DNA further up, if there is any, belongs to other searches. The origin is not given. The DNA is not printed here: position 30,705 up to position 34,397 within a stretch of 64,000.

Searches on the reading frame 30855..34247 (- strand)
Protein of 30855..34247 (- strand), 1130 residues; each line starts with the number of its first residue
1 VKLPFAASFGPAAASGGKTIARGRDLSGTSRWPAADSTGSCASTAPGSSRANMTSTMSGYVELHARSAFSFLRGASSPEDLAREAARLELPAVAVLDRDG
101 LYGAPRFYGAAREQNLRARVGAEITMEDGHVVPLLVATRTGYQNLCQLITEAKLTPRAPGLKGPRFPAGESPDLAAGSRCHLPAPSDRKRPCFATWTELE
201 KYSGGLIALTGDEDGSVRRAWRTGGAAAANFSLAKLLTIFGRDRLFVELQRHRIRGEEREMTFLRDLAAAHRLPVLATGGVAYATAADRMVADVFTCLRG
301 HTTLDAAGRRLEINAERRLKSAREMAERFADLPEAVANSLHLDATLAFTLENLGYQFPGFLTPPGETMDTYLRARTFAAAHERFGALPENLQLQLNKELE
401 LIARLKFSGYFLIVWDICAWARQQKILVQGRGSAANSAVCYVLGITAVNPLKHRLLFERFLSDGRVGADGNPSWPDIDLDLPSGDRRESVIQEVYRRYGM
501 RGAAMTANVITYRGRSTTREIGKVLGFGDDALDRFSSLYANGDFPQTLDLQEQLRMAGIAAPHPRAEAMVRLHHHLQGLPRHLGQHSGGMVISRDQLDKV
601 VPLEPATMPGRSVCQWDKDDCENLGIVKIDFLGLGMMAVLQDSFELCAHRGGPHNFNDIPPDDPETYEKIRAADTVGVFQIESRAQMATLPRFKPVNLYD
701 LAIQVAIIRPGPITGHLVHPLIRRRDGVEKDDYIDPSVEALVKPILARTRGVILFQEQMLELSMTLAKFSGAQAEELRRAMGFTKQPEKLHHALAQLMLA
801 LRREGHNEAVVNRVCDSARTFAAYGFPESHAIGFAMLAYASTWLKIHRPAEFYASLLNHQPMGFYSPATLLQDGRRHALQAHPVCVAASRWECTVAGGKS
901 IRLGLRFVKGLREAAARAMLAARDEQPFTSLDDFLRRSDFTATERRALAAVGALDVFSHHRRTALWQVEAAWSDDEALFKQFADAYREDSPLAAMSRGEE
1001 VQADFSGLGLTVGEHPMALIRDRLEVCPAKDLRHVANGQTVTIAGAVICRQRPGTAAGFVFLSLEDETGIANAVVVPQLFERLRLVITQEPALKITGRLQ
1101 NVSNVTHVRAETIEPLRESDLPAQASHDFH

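Call 55: search_protein_families(library=pfam, proteins=[window:30855-34247:-], max_evalue=0.0001)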
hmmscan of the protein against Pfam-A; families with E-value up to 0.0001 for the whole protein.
window:30855-34247:- (1130 aa): 5 families
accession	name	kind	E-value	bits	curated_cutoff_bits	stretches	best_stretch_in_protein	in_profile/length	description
PF07733.18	DNA_pol3_alpha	-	1.7e-74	251.2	23.9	1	371-633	2-260/260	Bacterial DNA polymerase III alpha NTPase domain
PF17657.6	DNA_pol3_finger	-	1.5e-41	142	22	1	637-795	2-156/166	Bacterial DNA polymerase III alpha subunit finger domain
PF02811.25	PHP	-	5.1e-26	92.4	26.4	1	62-252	1-164/164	PHP domain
PF14579.12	HHH_6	-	5.9e-22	78.1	25.6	1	881-964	4-90/90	Helix-hairpin-helix motif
PF01336.31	tRNA_anti-codon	-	2e-06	28.1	27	1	1041-1116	1-75/75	OB-fold nucleic acid binding domain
